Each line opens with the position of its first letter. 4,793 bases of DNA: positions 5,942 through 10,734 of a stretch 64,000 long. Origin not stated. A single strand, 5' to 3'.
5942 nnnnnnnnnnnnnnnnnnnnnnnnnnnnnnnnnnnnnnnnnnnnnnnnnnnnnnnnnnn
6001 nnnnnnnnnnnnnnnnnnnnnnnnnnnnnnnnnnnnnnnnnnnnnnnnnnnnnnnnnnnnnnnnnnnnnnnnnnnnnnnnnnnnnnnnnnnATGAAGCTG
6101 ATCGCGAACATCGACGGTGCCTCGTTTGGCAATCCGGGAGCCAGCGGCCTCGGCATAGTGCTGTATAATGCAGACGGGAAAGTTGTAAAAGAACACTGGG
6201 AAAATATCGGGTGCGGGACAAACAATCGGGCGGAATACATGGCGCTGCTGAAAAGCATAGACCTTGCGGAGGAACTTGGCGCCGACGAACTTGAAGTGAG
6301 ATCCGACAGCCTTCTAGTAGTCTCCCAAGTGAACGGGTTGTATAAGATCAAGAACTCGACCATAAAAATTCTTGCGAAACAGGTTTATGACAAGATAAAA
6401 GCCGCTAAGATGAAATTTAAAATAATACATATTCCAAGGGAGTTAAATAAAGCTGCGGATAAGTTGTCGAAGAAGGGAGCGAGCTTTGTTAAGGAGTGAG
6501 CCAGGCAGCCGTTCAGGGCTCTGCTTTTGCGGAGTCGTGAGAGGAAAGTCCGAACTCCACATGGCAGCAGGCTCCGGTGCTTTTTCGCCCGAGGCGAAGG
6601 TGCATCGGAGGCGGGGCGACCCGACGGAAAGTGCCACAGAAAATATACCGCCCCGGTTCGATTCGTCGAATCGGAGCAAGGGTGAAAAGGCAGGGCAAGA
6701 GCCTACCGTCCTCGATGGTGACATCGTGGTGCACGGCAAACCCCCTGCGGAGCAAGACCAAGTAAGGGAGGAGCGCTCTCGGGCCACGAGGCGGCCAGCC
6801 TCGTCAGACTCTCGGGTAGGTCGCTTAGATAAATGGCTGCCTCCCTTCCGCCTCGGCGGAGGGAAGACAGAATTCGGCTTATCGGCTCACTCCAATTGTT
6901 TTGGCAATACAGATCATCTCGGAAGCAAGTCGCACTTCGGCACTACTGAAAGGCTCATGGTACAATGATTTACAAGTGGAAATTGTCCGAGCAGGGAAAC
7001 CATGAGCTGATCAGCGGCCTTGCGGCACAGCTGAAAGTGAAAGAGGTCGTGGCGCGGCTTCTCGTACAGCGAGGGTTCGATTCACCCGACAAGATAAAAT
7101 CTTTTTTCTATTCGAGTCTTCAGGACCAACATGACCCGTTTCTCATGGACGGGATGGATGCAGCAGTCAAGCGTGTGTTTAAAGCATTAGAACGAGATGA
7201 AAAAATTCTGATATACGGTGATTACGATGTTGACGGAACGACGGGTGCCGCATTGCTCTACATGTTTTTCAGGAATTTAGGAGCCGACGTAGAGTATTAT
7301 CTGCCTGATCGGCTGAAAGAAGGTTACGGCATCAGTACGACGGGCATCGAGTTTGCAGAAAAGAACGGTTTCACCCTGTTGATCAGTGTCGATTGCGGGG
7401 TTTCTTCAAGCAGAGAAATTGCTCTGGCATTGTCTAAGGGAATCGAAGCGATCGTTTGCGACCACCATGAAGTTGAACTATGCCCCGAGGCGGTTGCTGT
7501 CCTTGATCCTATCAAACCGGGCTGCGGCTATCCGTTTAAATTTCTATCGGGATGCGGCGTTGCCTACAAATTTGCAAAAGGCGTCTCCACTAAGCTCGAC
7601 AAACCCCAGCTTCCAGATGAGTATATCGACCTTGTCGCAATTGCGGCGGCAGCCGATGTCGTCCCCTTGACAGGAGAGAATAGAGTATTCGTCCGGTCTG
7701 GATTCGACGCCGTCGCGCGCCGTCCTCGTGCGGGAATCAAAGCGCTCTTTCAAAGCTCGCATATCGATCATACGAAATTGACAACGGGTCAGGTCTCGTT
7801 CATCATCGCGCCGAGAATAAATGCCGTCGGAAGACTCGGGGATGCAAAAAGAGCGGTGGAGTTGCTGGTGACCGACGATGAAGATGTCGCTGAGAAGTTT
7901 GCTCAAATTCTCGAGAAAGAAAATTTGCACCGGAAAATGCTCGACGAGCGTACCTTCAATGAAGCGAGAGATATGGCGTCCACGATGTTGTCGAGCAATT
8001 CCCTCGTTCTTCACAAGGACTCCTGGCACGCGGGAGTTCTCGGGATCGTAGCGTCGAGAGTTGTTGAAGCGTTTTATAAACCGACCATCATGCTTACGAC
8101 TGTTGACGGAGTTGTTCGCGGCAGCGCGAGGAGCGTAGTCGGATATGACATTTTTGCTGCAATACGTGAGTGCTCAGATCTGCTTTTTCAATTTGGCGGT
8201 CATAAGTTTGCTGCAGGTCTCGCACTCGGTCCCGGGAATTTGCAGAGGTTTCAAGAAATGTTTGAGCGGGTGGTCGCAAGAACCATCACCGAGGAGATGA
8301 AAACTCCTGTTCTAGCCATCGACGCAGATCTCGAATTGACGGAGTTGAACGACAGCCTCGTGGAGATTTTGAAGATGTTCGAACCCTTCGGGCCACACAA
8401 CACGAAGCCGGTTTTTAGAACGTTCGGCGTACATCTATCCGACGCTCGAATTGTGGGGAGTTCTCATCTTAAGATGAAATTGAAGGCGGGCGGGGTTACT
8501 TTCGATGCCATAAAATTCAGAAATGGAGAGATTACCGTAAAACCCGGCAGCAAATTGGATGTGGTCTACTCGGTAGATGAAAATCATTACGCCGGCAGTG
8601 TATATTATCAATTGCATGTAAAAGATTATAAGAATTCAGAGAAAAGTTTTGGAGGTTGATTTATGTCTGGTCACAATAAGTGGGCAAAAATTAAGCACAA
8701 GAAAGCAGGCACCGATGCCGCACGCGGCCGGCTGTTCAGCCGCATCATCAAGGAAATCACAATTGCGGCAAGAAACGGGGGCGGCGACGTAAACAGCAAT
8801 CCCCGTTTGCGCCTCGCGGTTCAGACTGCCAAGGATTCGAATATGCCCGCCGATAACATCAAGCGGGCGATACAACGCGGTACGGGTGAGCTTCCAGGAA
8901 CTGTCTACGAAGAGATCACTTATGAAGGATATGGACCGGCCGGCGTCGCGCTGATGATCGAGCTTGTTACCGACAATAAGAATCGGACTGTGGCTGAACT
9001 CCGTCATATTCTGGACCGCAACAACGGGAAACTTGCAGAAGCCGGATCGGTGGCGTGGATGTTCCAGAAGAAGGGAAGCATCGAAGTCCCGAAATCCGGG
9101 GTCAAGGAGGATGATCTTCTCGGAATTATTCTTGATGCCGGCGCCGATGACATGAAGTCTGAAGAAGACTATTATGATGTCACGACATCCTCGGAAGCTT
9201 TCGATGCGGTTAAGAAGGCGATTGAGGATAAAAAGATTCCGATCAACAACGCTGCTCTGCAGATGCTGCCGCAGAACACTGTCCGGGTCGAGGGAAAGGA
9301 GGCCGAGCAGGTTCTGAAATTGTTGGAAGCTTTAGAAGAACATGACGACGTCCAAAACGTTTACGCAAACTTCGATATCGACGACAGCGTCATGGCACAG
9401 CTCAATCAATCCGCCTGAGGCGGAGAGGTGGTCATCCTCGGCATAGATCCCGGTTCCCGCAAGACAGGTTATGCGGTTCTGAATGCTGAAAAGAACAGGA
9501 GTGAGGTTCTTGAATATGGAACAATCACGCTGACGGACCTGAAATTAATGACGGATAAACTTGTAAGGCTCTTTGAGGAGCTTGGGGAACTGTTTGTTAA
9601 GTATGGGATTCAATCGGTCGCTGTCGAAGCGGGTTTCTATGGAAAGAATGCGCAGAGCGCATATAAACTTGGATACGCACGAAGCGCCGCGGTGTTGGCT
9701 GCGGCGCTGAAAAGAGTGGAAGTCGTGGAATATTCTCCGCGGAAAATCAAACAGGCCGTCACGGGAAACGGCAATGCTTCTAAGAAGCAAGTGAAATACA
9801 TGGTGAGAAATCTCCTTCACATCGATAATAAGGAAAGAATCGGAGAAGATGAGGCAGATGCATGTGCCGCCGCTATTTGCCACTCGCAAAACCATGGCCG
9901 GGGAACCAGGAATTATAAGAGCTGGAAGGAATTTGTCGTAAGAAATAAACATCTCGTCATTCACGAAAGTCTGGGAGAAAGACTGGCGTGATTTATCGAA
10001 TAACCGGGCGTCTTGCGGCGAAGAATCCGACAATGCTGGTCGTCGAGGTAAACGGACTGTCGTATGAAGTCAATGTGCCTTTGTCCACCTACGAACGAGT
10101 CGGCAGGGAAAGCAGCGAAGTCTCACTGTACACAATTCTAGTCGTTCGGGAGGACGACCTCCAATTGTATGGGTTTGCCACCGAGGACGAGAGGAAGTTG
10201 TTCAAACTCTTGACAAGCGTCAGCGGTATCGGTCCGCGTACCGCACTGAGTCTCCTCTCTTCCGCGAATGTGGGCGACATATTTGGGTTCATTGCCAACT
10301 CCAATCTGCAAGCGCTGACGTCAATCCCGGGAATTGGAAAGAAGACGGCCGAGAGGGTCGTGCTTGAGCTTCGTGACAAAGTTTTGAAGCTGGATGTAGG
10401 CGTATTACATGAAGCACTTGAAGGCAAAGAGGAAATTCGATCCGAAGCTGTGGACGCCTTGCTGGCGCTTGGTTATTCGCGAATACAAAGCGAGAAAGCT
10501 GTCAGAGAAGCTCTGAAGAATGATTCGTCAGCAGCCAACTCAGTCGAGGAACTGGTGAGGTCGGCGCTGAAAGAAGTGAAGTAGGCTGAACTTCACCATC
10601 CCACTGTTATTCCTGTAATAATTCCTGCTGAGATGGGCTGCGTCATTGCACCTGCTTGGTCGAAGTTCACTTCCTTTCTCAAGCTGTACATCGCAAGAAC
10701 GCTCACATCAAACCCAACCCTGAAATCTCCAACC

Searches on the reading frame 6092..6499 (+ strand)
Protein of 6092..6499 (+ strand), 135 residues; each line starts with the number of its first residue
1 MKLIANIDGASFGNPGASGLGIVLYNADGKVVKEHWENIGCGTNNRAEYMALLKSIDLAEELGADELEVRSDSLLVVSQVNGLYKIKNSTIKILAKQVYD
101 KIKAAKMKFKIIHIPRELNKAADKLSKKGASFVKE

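Call 60: search_protein_families(library=pfam, proteins=[window:6092-6499:+], max_evalue=0.00001)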
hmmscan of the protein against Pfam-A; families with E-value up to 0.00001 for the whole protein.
window:6092-6499:+ (135 aa): 2 families
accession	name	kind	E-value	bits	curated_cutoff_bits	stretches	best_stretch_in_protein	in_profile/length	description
PF13456.12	RVT_3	-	6.5e-20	71.7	21.6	1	6-128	1-122/123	Reverse transcriptase-like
PF00075.30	RNase_H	-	4.6e-12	46.7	25.8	1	7-130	8-140/141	RNase H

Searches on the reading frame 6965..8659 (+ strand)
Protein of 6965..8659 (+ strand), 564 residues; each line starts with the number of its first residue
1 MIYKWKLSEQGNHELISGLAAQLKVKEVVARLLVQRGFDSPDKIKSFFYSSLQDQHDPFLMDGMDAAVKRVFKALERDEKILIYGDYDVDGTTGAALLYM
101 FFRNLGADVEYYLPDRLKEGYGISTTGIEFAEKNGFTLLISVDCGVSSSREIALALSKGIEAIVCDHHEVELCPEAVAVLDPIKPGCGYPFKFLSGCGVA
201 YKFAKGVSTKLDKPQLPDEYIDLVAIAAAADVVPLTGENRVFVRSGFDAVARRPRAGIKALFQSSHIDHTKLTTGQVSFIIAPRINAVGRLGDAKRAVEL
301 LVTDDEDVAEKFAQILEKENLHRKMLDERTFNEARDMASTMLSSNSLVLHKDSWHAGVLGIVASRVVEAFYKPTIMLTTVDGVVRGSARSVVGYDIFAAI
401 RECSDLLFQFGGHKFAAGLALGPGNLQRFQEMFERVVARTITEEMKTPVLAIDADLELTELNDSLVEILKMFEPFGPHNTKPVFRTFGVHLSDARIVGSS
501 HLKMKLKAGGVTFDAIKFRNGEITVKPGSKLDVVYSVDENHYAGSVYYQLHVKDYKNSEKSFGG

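Call 60: search_protein_families(library=pfam, proteins=[window:6965-8659:+], max_evalue=0.00001)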
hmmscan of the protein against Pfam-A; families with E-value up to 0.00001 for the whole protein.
window:6965-8659:+ (564 aa): 3 families
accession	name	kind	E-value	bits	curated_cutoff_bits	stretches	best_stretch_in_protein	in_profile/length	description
PF17768.7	RecJ_OB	-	1.8e-26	92.7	27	1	452-554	1-107/107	RecJ OB domain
PF01368.27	DHH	-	2.8e-26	92.7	28.1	1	80-227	1-124/125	DHH family, N-terminal domain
PF02272.25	DHHA1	-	6e-13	49.6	25.9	1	348-438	6-101/102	DHHA1 domain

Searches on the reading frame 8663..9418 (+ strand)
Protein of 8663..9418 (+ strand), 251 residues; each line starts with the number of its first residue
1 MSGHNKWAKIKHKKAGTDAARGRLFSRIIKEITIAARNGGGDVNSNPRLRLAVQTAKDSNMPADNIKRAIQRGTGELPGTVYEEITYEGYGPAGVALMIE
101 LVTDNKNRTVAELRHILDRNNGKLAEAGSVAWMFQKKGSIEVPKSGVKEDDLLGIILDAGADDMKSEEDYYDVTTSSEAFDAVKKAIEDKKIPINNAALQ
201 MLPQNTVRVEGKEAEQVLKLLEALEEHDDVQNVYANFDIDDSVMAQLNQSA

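Call 60: search_protein_families(library=pfam, proteins=[window:8663-9418:+], max_evalue=0.00001)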
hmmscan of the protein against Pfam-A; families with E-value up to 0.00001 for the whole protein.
window:8663-9418:+ (251 aa): 2 families
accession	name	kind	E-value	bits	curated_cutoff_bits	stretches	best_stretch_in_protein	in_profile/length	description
PF01709.26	Transcrip_reg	-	8.6e-60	201.5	27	1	82-237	1-160/160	TACO1/YebC second and third domain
PF20772.2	TACO1_YebC_N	-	4.5e-32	110.8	36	1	5-76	1-73/73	TACO1/YebC protein N-terminal domain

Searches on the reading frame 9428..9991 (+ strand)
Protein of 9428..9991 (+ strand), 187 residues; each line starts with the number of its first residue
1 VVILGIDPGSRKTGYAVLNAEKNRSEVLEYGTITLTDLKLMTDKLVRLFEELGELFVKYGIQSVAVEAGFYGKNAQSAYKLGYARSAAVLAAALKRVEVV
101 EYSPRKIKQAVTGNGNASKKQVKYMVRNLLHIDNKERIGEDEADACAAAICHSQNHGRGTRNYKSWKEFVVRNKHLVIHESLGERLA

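Call 61: search_protein_families(library=pfam, proteins=[window:9428-9991:+], max_evalue=0.00001)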
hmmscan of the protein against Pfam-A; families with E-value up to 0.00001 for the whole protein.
window:9428-9991:+ (187 aa): 1 family
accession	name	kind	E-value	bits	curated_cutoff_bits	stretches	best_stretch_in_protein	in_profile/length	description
PF02075.23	RuvC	-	3.7e-41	140.9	22.2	1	3-152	1-148/148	Crossover junction endodeoxyribonuclease RuvC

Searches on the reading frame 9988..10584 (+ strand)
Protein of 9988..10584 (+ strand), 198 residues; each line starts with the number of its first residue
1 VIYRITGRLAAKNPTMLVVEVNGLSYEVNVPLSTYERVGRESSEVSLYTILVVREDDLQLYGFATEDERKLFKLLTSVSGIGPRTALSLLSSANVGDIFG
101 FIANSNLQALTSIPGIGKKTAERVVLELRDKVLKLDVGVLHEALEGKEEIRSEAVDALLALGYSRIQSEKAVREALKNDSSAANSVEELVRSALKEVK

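Call 61: search_protein_families(library=pfam, proteins=[window:9988-10584:+], max_evalue=0.00001)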
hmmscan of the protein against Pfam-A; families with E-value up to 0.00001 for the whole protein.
window:9988-10584:+ (198 aa): 6 families
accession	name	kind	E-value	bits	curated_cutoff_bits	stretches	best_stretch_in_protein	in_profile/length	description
PF01330.27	RuvA_N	-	2.5e-21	76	23.6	1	1-62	1-61/61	RuvA N terminal domain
PF14520.12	HHH_5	-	8e-18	65.1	27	1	72-130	1-57/57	Helix-hairpin-helix domain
PF07499.19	RuvA_C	-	6.3e-12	46.2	24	1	151-196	3-45/47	RuvA, C-terminal domain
PF00633.29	HHH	-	1.4e-08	34.6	24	0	109-125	12-28/30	Helix-hairpin-helix motif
PF21176.3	RecR_HhH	-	1.3e-06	28.6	27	0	108-128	6-26/45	RecR, helix-hairpin-helix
PF02371.22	Transposase_20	-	8e-06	26.6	21.3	0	108-130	2-24/87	Transposase IS116/IS110/IS902 family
